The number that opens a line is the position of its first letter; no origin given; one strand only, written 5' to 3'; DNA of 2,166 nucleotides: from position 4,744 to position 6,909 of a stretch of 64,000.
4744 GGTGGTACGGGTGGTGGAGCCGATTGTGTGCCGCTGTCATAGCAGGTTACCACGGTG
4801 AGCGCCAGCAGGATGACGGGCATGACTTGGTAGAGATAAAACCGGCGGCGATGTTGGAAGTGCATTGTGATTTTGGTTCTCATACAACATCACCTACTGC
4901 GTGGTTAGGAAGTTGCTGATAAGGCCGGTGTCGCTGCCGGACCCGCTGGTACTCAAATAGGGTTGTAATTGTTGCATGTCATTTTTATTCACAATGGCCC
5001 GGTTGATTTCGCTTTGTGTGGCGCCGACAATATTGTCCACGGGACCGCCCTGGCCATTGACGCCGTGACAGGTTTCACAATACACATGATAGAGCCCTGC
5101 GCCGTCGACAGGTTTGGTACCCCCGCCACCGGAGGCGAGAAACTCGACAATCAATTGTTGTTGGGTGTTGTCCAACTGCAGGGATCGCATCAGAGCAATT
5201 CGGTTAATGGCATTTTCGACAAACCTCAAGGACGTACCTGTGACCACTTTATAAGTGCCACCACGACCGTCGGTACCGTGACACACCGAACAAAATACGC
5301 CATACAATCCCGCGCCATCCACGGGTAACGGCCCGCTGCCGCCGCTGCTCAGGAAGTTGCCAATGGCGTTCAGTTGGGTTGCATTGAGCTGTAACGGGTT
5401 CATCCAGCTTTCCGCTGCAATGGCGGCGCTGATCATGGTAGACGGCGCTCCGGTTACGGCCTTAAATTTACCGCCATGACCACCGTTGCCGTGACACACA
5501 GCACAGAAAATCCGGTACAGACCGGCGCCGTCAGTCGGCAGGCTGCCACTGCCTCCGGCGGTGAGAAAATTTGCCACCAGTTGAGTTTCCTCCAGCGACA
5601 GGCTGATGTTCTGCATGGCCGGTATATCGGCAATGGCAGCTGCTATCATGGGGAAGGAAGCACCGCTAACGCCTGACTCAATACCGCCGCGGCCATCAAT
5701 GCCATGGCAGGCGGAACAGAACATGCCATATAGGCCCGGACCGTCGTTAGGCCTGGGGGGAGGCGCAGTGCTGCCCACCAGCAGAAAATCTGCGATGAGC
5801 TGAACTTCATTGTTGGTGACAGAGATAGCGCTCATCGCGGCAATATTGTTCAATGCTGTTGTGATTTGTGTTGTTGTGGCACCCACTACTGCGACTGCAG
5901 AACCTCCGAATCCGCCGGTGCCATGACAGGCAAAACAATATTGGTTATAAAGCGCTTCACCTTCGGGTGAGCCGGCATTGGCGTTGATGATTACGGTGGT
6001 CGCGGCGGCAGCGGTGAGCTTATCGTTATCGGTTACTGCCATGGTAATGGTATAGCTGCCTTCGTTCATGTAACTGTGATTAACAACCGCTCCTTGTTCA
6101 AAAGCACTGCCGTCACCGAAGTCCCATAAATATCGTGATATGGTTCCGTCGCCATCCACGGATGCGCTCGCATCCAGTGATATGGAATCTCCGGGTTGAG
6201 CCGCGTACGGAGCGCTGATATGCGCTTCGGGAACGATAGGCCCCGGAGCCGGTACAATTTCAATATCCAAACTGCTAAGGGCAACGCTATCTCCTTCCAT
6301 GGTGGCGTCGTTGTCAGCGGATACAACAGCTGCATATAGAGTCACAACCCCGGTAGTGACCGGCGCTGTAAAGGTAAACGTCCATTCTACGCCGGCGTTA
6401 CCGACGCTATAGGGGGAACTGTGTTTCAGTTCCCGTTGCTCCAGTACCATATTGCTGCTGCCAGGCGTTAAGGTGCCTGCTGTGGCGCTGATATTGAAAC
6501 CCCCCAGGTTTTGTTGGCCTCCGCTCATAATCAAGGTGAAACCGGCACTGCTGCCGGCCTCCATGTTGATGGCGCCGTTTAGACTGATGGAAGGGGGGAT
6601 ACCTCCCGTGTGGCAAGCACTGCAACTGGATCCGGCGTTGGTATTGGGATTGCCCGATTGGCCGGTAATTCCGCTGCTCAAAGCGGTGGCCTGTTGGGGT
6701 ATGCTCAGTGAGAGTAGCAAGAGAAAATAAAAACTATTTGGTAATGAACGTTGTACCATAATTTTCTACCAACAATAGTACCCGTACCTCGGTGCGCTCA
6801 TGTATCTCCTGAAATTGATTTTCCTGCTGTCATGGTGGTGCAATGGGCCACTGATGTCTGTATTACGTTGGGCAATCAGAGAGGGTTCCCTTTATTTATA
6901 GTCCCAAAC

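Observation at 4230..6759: Divergently transcribed operon: six-domain class I cytochrome c with a PKD domain plus a cadherin-like/cytochrome c lipoprotein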

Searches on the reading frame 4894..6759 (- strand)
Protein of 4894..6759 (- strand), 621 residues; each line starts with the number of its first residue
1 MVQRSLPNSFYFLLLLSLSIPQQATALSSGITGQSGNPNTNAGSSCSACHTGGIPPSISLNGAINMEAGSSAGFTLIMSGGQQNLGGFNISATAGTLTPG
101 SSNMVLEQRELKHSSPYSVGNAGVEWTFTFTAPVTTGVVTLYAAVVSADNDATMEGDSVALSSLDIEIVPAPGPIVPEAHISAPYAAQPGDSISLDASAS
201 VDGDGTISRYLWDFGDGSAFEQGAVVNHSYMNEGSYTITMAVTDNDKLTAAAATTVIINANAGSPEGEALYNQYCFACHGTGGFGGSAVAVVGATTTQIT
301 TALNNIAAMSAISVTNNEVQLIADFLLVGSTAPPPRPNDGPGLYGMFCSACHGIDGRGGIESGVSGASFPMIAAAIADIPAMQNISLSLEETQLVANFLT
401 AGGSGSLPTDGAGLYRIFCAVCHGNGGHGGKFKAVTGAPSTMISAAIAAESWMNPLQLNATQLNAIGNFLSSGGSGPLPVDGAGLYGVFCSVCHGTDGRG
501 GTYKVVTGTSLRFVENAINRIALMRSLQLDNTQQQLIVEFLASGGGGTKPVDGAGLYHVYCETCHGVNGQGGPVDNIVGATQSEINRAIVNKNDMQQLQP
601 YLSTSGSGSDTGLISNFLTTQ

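Call 3: search_protein_families(library=pfam, proteins=[window:4894-6759:-], max_evalue=0.01)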
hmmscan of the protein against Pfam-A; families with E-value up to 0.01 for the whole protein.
window:4894-6759:- (621 aa): 6 families
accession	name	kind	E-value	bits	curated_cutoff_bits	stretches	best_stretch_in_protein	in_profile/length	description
PF13442.11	Cytochrome_CBB3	-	1.6e-33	115.2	27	3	266-326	5-68/68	Cytochrome C oxidase, cbb3-type, subunit III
PF18911.6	PKD_4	-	1.7e-19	70.1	27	1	177-255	4-81/85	PKD domain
PF00034.26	Cytochrom_C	-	3.2e-19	70.5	21.3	0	339-369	3-27/90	Cytochrome c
PF00801.26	PKD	-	1.8e-13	50.7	23.5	1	185-255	9-78/80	PKD domain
PF22352.2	K319L-like_PKD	-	7.8e-09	35.9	27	1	188-258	9-84/84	K319L-like, PKD domain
PF14522.11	Cytochrome_C7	-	0.0071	16.6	24.8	0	38-52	36-50/67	Cytochrome c7 and related cytochrome c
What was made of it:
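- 5986..6231 (-): A residues 177-258: PKD domain (WDFGDGS..............). PF18911 E 1.7e-19 and PF00801 E 1.8e-13 (call 3).
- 4897..5979 (-): A residues 261-621: five tandem minimal class-I monohaem units (CXXCH at 275, 348, 419, 490, 561; distal Met about 30 residues after the haem His), joined by 13-15-residue Gly/Ser/Pro linkers. PF13442 E 1.6e-33 (call 3).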

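Call 4: search_protein_families(library=ncbifam, proteins=[window:4894-6759:-], max_evalue=0.01)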
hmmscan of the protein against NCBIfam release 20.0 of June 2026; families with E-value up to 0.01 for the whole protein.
window:4894-6759:- (621 aa): 10 families
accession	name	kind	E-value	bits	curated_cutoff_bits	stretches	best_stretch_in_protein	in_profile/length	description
NF041895.1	choice_anch_V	domain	2.4e-39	134.8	42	1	18-164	3-149/150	choice-of-anchor V domain-containing protein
NF041894.1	MXAN_6652_fam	equivalog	3e-31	108.6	200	1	21-174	10-161/203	MXAN_6652 family MXYO-CTERM-anchored protein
NF045773.1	cytochro_C550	exception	1.5e-11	44.2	125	1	260-327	45-117/118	cytochrome c550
NF045774.1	cytochro_C551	exception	1.6e-10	40.9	118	1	259-326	34-106/110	cytochrome c551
NF050122.1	bc1_QcrC_actin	exception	1.7e-09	37.4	200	0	259-294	36-74/253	cytochrome bc1 complex diheme cytochrome c subunit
TIGR00782.1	ccoP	equivalog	6.2e-08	32.3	179.95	1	261-363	104-229/285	cytochrome-c oxidase, cbb3-type subunit III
NF040606.1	CytoC_perox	subfamily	8e-06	25.3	150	0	266-281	300-315/524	di-heme-cytochrome C peroxidase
TIGR00864.1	PCC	subfamily_domain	1.2e-05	21.9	1861.4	1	209-255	1088-1132/2700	polycystin cation channel protein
TIGR03874.1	4cys_cytochr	equivalog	1.5e-05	24.8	161.75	0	486-510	40-64/143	c-type cytochrome, methanol metabolism-related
NF011054.0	PRK14486.1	equivalog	0.00013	21.6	447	0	262-293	213-244/294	putative bifunctional cbb3-type cytochrome c oxidase subunit II/cytochrome c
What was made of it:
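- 4894..6759 (-): Gene A: secreted hexahaem protein (621 aa). Domains from calls 3 and 4.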

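Call 7: find_homologous_proteins(query=window:4894-6759:-, max_evalue=0.00001)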
Query window:4894-6759:- (621 aa): 65 proteins with E <= 0.00001 among 8000 candidates.
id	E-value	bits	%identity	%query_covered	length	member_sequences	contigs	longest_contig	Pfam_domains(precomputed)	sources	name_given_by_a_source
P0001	0.0e+0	1368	100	100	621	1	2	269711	PF22352.3,PF00801.27,PF13442.12,PF00034.27,PF18911.7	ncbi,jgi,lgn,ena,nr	ncbi:MAG: c-type cytochrome [Gammaproteobacteria bacterium]|nr:c-type cytochrome [Gammaproteobacteri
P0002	0.0e+0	1075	57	93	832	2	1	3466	PF00801.27,PF13442.12,PF00034.27,PF18911.7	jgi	jgi:cytochrome c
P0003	0.0e+0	1062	57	93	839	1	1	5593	PF22352.3,PF00801.27,PF13442.12,PF00034.27,PF14522.12,PF18911.7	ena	-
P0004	0.0e+0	1049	55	96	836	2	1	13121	PF22352.3,PF00801.27,PF13442.12,PF00034.27,PF18911.7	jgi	-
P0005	0.0e+0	1043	54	96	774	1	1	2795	PF22352.3,PF00801.27,PF13442.12,PF00034.27,PF18911.7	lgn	-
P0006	0.0e+0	1023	50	95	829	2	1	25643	PF00801.27,PF13442.12,PF00034.27,PF18911.7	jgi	-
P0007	1.7e-292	990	53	100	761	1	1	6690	PF00801.27,PF13442.12,PF00034.27,PF18911.7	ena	-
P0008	1.8e-287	973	52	95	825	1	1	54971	PF00801.27,PF13442.12,PF00034.27,PF18911.7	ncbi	ncbi:c-type cytochrome [Kaarinaea lacus]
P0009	4.0e-285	965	51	96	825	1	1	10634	PF22352.3,PF00801.27,PF13442.12,PF00034.27,PF18911.7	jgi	jgi:mono/diheme cytochrome c family protein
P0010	1.7e-284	963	50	96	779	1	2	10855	PF22352.3,PF00801.27,PF13442.12,PF00034.27,PF18911.7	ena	-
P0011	1.9e-284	963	50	96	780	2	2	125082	PF22352.3,PF00801.27,PF13442.12,PF00034.27,PF18911.7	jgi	-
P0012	5.5e-284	962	50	97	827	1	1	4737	PF00801.27,PF13442.12,PF00034.27,PF18911.7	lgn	-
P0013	7.4e-276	935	51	96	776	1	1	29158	PF22352.3,PF00801.27,PF13442.12,PF00034.27,PF18911.7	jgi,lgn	-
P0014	4.9e-269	912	52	93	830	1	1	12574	PF22352.3,PF00801.27,PF13442.12,PF00034.27,PF14522.12,PF18911.7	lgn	-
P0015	4.8e-268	909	49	97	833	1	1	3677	PF00801.27,PF13442.12,PF00034.27,PF14522.12,PF18911.7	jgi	jgi:mono/diheme cytochrome c family protein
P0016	1.3e-267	908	51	96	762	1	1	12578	PF23392.2,PF00801.27,PF13442.12,PF00034.27,PF18911.7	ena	-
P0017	3.7e-267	906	52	98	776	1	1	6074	PF22352.3,PF00801.27,PF13442.12,PF00034.27,PF18911.7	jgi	-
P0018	3.4e-248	843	63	98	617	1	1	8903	PF22352.3,PF00801.27,PF13442.12,PF00034.27,PF14522.12,PF18911.7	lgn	-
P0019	1.8e-243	828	54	93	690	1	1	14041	PF22352.3,PF00801.27,PF13442.12,PF00034.27,PF18911.7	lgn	-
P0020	2.7e-228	778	39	93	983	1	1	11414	PF23392.2,PF00801.27,PF13442.12,PF00034.27,PF18911.7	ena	-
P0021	9.2e-198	677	51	57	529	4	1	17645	PF13442.12,PF00034.27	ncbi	ncbi:MAG: c-type cytochrome, partial [Gammaproteobacteria bacterium]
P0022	1.1e-195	670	54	98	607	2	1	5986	PF00801.27,PF13442.12,PF00034.27,PF18911.7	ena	-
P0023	7.8e-193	661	52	96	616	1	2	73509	PF00801.27,PF13442.12,PF00034.27,PF18911.7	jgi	-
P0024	2.7e-191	655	52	97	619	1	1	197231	PF00801.27,PF13442.12,PF00034.27,PF18911.7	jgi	-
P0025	2.5e-187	642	51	97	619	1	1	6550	PF00801.27,PF13442.12,PF00034.27,PF18911.7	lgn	-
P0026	2.2e-175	603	62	72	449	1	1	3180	PF00801.27,PF13442.12,PF00034.27,PF18911.7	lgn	-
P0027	2.0e-141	491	55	71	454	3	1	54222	PF00801.27,PF13442.12,PF00034.27,PF18911.7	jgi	-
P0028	7.7e-132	459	52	69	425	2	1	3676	PF00801.27,PF13442.12,PF00034.27,PF18911.7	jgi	-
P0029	6.4e-127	443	42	99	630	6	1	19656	PF00801.27,PF13442.12,PF00034.27,PF18911.7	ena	-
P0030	1.1e-126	442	40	74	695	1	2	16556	PF22352.3,PF00801.27,PF14495.12,PF13442.12,PF00034.27,PF18911.7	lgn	-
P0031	1.9e-111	392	42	88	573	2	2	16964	PF00801.27,PF13442.12,PF00034.27,PF18911.7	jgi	jgi:cytochrome c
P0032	5.0e-111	390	35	87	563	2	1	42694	PF22352.3,PF00801.27,PF13442.12,PF00034.27,PF18911.7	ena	-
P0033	6.5e-105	370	41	88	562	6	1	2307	PF00801.27,PF13442.12,PF00034.27,PF18911.7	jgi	jgi:mono/diheme cytochrome c family protein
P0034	4.4e-71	258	42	62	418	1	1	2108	PF00801.27,PF13442.12,PF18911.7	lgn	-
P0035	5.9e-69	251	46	14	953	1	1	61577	PF21027.4,PF22352.3,PF00801.27,PF22184.3,PF18911.7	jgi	jgi:PKD repeat protein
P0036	2.9e-51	193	39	14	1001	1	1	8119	PF21027.4,PF22352.3,PF00801.27,PF18962.8,PF18911.7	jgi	-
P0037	1.2e-47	181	31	49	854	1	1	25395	PF14537.12,PF23392.2,PF09626.16,PF14495.12,PF13442.12,PF00034.27,PF14522.12,PF22113.2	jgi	-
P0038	5.4e-41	159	30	15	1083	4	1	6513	PF21568.4,PF07679.23,PF22352.3,PF00801.27,PF13573.13,PF13927.13,PF00047.32,PF16403.12,PF18911.7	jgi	-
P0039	1.4e-35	141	40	14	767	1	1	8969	PF21027.4,PF22352.3,PF00801.27,PF17164.11,PF16967.12,PF18911.7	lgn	-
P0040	6.1e-31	126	40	11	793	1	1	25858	PF21027.4,PF22352.3,PF00801.27,PF18981.7,PF16403.12,PF13472.13,PF00657.29,PF16967.12,PF18911.7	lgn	-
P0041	1.5e-29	121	48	13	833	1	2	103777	PF07495.20,PF14054.12,PF22352.3,PF00801.27,PF18981.7,PF17963.8,PF00932.26,PF16403.12,PF18911.7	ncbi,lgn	-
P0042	2.5e-24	104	39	12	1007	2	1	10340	PF07495.20,PF22352.3,PF00801.27,PF18981.7,PF07250.18,PF09118.18,PF16403.12,PF08329.17,PF16967.12,PF18911.7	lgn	-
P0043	3.0e-22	97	32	57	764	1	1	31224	PF09699.16,PF14495.12,PF13442.12,PF00034.27,PF14522.12,PF22113.2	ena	-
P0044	2.1e-19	88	39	11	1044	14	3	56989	PF21027.4,PF22352.3,PF00801.27,PF00932.26,PF08329.17,PF06832.19,PF18911.7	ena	-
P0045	6.8e-17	80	36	15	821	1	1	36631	PF22352.3,PF00801.27,PF18911.7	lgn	-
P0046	2.4e-16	78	34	15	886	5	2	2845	PF14537.12,PF14495.12,PF13442.12,PF00034.27,PF14522.12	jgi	jgi:mono/diheme cytochrome c family protein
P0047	3.4e-16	77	35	13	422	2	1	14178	PF22352.3,PF00801.27,PF02369.23,PF09134.17,PF18911.7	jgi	jgi:PKD repeat protein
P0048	7.9e-14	69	30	22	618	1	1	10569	PF07495.20,PF21027.4,PF22352.3,PF00801.27,PF17963.8,PF08329.17,PF18911.7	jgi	-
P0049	2.5e-13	68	38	13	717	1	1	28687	PF21027.4,PF22352.3,PF00801.27,PF18981.7,PF22820.3,PF08308.18,PF16403.12,PF18911.7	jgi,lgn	jgi:PGF-CTERM protein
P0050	4.5e-13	67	38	14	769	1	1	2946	PF13582.13,PF22352.3,PF00801.27,PF18911.7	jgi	-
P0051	1.0e-11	62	37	20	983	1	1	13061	PF22352.3,PF00801.27,PF00041.28,PF18911.7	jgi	jgi:PKD repeat protein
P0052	4.0e-11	60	34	13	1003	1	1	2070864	PF01839.30,PF22352.3,PF00801.27,PF13517.13,PF18911.7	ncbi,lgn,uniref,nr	ncbi:PKD domain-containing protein [Thermococcus thermotolerans]|uniref:PKD domain-containing protei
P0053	5.9e-11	60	34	16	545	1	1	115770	PF22352.3,PF00801.27,PF18911.7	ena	-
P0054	1.2e-10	59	38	16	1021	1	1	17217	PF22352.3,PF00801.27,PF17957.8,PF13517.13,PF18911.7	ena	-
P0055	3.0e-10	58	37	13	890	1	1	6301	PF21027.4,PF22352.3,PF00801.27,PF00082.28,PF18911.7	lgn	-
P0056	3.0e-10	58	36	12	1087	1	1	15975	PF22352.3,PF00801.27,PF18981.7,PF17963.8,PF18911.7,PF11721.15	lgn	-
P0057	1.2e-9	56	26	39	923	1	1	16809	PF14495.12,PF13442.12,PF00034.27,PF14522.12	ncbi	ncbi:MAG: hypothetical protein Kow0092_27180 [Deferrisomatales bacterium]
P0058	2.2e-9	55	31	27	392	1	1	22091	PF13442.12,PF00034.27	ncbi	-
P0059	4.3e-8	50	24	49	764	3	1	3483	PF02433.21,PF13442.12,PF00034.27,PF14522.12,PF22113.2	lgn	-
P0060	1.7e-7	48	35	15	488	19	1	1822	PF22352.3,PF00801.27,PF00415.25,PF13540.13,PF25384.2,PF18911.7,PF25390.2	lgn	-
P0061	1.7e-7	48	53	10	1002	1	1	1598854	PF00801.27,PF00082.28,PF18911.7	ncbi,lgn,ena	-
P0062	1.2e-6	46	33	15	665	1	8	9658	PF07495.20,PF00801.27,PF18911.7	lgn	-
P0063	3.8e-6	44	46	6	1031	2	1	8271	PF00801.27,PF13585.13,PF26689.1,PF18911.7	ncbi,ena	-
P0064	5.2e-6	44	23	51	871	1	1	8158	PF13442.12,PF00034.27,PF14522.12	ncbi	-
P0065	9.2e-6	43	37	15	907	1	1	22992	PF00801.27,PF00395.26,PF06119.20,PF13472.13,PF00657.29,PF18911.7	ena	-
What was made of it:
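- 4894..6759 (-): An identical protein is deposited as 'c-type cytochrome [Gammaproteobacteria bacterium]' (call 7).
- Tried and rejected: 'Kaarinaea lacus' as host of a homologue (call 7) was checked.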

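Call 8: find_related_loci(query=window:4894-6759:-, collection=genome_contigs, flank=10000)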
Query window:4894-6759:- (621 aa) in genome_contigs; peptide patterns used: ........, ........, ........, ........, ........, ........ (x = any residue, [..] = any of these).
30 stretches matched a pattern; 5 encode a relative of the query (tblastn E <= 1e-3); 5 distinct loci.
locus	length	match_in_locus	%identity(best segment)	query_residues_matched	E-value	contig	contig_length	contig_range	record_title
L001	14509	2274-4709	56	23-621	0e+0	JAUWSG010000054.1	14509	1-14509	MAG: Gammaproteobacteria bacterium isolate CSMAG_2548 CSMAG_2548_k127_1001573_length_14509_cov_119.9372, whole genome sh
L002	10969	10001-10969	56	24-561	2e-99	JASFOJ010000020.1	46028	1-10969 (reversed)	MAG: Gammaproteobacteria bacterium isolate D0819M02metaG_Bin_688 D0819M02metaG_FD_scaffold_53_c1, whole genome shotgun s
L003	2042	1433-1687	34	254-327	1e-5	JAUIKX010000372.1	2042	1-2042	MAG: Gammaproteobacteria bacterium isolate Co_bin.379 NODE_334115_length_2042_cov_0.802611, whole genome shotgun sequenc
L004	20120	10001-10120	43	267-306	3e-5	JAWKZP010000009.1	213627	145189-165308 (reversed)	MAG: Pseudomonadales bacterium isolate ABC1.202 ABC1.202.fa-9, whole genome shotgun sequence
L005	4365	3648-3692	93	268-282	3e-5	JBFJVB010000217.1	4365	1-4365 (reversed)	MAG: Oceanococcus sp. isolate Mix_sand19.2022.05.D.76 k141_1319091_length_4365_cov_13.9964, whole genome shotgun sequenc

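Call 11: find_encoding_contigs(protein=P0008, flank=10000, max_places=2)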
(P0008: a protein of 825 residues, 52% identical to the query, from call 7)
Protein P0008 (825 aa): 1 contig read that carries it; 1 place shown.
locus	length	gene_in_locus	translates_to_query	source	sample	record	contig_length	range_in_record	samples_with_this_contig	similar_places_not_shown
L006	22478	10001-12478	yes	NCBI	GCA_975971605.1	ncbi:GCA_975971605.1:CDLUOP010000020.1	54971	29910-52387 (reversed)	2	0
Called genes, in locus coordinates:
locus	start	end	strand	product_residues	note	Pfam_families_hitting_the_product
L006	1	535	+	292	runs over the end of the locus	PF03096:Ndr (weak), PF12146:Hydrolase_4, PF00561:Abhydrolase_1, PF12697:Abhydrolase_6, PF06821:Ser_hydrolase (weak)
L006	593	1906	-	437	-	PF03150:CCP_MauG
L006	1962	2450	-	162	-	PF13115:YtkA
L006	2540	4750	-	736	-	PF00149:Metallophos (faint)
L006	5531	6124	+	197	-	PF00034:Cytochrom_C (faint), PF13442:Cytochrome_CBB3 (faint)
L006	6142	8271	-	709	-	PF11854:MtrB_PioB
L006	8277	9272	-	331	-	PF22113:Mtrc-MtrF_II-IV_dom (faint), PF14522:Cytochrome_C7 (faint), PF13435:Cytochrome_C554 (faint), PF22678:Cytochrom_c_NrfB-like, PF09699:Paired_CXXCH_1 (weak), PF14537:Cytochrom_c3_2 (weak), PF09699:Paired_CXXCH_1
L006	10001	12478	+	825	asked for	PF00034:Cytochrom_C (faint), PF00801:PKD, PF18911:PKD_4, PF13442:Cytochrome_CBB3 (weak)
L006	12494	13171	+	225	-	PF17803:Cadherin_4, PF17892:Cadherin_5, PF17963:Big_9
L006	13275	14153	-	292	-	-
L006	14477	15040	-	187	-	PF02482:Ribosomal_S30AE, PF00313:CSD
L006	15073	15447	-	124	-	-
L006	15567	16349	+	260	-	PF14451:Ub-Mut7C, PF01927:Mut7-C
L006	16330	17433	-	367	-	PF00015:MCPsignal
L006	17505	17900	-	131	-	PF00989:PAS, PF13426:PAS_9, PF08447:PAS_3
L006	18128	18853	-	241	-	PF20125:DUF6515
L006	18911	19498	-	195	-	-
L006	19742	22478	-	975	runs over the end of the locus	PF08450:SGL (weak), PF10282:Lactonase (faint)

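Call 16: find_encoding_contigs(protein=P0011, flank=8000, max_places=1)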
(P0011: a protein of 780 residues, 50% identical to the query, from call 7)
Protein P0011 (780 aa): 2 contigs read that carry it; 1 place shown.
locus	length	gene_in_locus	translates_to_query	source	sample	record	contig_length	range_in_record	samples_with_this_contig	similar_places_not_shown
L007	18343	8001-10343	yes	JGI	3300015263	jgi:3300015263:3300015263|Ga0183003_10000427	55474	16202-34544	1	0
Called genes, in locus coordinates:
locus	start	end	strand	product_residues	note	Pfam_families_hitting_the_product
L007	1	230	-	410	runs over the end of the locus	PF00413:Peptidase_M10 (weak)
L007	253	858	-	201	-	-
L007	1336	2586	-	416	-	PF00413:Peptidase_M10 (weak)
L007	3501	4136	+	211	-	PF00034:Cytochrom_C (weak), PF13442:Cytochrome_CBB3 (faint)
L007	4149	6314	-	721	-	PF11854:MtrB_PioB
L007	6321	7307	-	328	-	PF22113:Mtrc-MtrF_II-IV_dom (faint), PF14522:Cytochrome_C7 (faint), PF14537:Cytochrom_c3_2 (faint), PF22678:Cytochrom_c_NrfB-like, PF09699:Paired_CXXCH_1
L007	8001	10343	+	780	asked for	PF00034:Cytochrom_C (faint), PF00801:PKD, PF18911:PKD_4, PF22352:K319L-like_PKD (weak), PF13442:Cytochrome_CBB3 (weak)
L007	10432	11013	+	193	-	PF17892:Cadherin_5, PF17963:Big_9, PF13442:Cytochrome_CBB3 (weak)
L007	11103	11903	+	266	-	PF01209:Ubie_methyltran, PF13489:Methyltransf_23, PF08241:Methyltransf_11, PF08242:Methyltransf_12, PF13649:Methyltransf_25, PF13847:Methyltransf_31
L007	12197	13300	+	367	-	PF01950:FBPase_3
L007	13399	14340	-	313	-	PF01040:UbiA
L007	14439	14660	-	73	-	-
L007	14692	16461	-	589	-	PF27537:HoxH (weak), PF00374:NiFeSe_Hases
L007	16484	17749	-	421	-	PF13187:Fer4_9 (faint), PF13237:Fer4_10 (faint), PF00037:Fer4 (faint), PF12837:Fer4_6 (faint), PF12838:Fer4_7, PF13183:Fer4_8, PF13534:Fer4_17, PF02754:CCG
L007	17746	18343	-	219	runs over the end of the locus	-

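Call 17: find_encoding_contigs(protein=P0024, flank=8000, max_places=1)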
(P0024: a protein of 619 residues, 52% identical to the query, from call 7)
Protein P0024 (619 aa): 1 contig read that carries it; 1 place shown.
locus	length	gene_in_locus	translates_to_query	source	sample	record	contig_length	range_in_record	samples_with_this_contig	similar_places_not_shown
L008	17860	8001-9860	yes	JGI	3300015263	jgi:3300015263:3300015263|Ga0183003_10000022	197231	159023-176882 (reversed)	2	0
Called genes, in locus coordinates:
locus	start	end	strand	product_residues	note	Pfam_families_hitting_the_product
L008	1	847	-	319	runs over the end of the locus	PF00561:Abhydrolase_1, PF12697:Abhydrolase_6, PF12146:Hydrolase_4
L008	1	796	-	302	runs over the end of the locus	PF00561:Abhydrolase_1, PF12697:Abhydrolase_6, PF12146:Hydrolase_4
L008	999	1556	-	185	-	-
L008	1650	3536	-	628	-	PF00009:GTP_EFTU, PF01926:MMR_HSR1 (faint), PF22042:EF-G_D2, PF03144:GTP_EFTU_D2, PF00679:EFG_C, PF21018:BipA_C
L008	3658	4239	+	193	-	PF00034:Cytochrom_C (faint), PF13442:Cytochrome_CBB3 (faint)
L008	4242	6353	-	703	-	PF11854:MtrB_PioB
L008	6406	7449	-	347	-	PF22113:Mtrc-MtrF_II-IV_dom (faint), PF13435:Cytochrome_C554 (faint), PF14522:Cytochrome_C7 (faint), PF22678:Cytochrom_c_NrfB-like, PF09699:Paired_CXXCH_1, PF14537:Cytochrom_c3_2 (weak), PF09699:Paired_CXXCH_1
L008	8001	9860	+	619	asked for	PF00034:Cytochrom_C (faint), PF18911:PKD_4, PF00801:PKD, PF13442:Cytochrome_CBB3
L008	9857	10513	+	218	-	PF17892:Cadherin_5, PF17963:Big_9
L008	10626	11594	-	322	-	PF13531:SBP_bac_11, PF01547:SBP_bac_1 (weak)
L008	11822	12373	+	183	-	-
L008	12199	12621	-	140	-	-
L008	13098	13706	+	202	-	-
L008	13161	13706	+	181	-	-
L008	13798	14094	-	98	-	-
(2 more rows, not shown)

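Call 18: find_encoding_contigs(protein=P0023, flank=8000, max_places=1)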
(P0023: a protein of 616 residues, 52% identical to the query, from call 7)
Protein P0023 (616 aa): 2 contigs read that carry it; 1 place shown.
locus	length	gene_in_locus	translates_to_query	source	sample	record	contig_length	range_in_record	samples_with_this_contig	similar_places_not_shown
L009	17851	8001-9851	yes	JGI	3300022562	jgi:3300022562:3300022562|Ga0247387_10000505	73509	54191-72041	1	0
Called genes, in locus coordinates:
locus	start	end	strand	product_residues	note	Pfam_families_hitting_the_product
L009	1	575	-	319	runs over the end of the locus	PF00561:Abhydrolase_1, PF12146:Hydrolase_4, PF12697:Abhydrolase_6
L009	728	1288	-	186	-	-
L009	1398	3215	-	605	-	PF00009:GTP_EFTU, PF01926:MMR_HSR1 (faint), PF22042:EF-G_D2, PF03144:GTP_EFTU_D2, PF00679:EFG_C, PF21018:BipA_C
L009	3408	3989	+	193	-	PF00034:Cytochrom_C (faint), PF13442:Cytochrome_CBB3 (faint)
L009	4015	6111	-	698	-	PF11854:MtrB_PioB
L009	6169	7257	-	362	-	PF13435:Cytochrome_C554 (faint), PF22113:Mtrc-MtrF_II-IV_dom (faint), PF14522:Cytochrome_C7 (faint), PF14537:Cytochrom_c3_2 (faint), PF22678:Cytochrom_c_NrfB-like, PF09699:Paired_CXXCH_1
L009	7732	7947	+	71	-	-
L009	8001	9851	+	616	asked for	PF00034:Cytochrom_C (faint), PF18911:PKD_4, PF00801:PKD, PF13442:Cytochrome_CBB3 (weak)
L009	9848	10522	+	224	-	PF17892:Cadherin_5, PF17963:Big_9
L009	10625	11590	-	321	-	PF13531:SBP_bac_11, PF01547:SBP_bac_1 (weak)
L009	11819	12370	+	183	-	-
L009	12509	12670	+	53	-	-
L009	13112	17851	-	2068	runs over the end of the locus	?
